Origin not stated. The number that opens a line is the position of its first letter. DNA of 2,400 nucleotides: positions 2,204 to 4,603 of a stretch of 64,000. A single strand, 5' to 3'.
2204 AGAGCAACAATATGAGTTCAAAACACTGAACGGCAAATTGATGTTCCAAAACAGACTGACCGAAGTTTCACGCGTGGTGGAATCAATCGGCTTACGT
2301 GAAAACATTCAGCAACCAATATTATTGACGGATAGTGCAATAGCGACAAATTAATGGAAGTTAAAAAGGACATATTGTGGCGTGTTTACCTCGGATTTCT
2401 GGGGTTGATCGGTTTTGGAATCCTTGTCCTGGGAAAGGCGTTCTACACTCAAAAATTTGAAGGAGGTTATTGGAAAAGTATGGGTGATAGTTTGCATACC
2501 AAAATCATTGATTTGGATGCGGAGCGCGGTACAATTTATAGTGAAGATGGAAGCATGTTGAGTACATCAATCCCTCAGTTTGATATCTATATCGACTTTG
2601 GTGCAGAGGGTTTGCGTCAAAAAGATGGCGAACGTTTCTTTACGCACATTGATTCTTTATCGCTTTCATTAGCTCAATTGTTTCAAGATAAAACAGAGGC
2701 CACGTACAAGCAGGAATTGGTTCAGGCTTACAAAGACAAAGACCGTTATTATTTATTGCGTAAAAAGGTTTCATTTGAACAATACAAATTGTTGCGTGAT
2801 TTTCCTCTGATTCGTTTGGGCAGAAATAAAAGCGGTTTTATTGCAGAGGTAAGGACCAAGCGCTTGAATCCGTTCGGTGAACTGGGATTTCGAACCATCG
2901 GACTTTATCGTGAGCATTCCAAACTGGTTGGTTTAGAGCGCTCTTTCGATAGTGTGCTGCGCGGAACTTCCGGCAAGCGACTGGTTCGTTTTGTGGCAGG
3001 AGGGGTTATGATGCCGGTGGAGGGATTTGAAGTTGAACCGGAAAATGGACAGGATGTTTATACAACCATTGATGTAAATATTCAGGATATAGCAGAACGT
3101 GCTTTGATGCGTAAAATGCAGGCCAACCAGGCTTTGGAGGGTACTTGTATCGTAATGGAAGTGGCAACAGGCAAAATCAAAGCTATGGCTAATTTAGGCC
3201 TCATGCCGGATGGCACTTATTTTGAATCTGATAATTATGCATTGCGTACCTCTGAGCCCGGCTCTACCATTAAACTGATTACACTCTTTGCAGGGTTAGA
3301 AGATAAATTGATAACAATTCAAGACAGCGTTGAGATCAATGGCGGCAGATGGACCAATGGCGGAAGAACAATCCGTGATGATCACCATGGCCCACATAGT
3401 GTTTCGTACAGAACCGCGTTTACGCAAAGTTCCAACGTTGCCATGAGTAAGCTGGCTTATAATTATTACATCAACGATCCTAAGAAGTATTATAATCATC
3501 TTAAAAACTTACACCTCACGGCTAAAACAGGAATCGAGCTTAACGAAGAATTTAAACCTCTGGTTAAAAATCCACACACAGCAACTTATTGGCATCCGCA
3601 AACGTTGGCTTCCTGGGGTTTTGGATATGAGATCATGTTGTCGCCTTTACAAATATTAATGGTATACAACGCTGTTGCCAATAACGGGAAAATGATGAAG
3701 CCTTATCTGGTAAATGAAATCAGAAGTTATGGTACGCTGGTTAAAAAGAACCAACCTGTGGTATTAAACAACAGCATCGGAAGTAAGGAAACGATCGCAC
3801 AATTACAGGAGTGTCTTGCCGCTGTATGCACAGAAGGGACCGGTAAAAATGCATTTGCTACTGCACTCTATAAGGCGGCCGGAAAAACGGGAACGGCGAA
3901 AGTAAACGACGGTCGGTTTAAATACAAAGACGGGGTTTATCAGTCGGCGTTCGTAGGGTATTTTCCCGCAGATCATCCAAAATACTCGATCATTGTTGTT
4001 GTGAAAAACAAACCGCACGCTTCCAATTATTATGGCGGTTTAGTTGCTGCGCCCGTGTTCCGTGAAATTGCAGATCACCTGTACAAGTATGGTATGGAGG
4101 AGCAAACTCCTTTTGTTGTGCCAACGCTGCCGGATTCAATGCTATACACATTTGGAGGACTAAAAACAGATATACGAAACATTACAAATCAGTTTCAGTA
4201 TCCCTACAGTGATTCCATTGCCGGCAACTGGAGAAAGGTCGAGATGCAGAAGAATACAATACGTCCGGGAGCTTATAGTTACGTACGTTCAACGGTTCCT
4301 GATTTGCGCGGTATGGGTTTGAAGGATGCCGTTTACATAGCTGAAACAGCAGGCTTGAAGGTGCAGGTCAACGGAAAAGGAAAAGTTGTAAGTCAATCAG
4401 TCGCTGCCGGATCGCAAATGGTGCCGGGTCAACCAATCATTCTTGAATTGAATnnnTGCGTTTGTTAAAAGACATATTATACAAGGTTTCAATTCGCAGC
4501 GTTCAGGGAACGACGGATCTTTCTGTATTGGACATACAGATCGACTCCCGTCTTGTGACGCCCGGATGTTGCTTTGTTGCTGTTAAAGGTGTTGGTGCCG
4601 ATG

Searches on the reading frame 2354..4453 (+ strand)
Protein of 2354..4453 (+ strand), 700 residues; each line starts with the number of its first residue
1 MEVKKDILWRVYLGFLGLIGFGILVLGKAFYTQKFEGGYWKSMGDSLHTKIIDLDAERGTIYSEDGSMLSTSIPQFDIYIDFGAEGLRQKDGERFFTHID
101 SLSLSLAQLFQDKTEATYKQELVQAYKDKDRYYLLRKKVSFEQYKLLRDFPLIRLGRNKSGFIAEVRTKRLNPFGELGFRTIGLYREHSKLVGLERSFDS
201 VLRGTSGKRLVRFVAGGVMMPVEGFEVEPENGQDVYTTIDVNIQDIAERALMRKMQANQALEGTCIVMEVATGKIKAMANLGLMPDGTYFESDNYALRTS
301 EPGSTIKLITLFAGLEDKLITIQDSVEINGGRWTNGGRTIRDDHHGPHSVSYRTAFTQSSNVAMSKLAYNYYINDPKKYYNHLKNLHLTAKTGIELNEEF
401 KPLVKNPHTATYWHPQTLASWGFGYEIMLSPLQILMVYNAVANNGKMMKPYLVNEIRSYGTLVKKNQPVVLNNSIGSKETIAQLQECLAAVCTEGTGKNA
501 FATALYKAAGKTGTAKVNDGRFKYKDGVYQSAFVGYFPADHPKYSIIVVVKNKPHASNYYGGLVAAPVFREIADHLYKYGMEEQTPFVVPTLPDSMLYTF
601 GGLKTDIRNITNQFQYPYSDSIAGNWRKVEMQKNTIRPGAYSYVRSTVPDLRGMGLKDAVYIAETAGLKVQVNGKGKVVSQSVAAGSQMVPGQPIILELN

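Call 82: search_protein_families(library=pfam, proteins=[window:2354-4453:+], max_evalue=0.00001)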
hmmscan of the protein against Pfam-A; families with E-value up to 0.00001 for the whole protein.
window:2354-4453:+ (700 aa): 3 families
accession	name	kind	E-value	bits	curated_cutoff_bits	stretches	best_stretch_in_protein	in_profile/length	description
PF00905.27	Transpeptidase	-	2.5e-55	188.3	22.1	1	263-573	1-298/299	Penicillin binding protein transpeptidase domain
PF03793.24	PASTA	-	4.2e-13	49.5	23.2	1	647-699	2-62/64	PASTA domain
PF03717.20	PBP_dimer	-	3e-10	41.3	24.4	1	55-219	3-175/180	Penicillin-binding Protein dimerisation domain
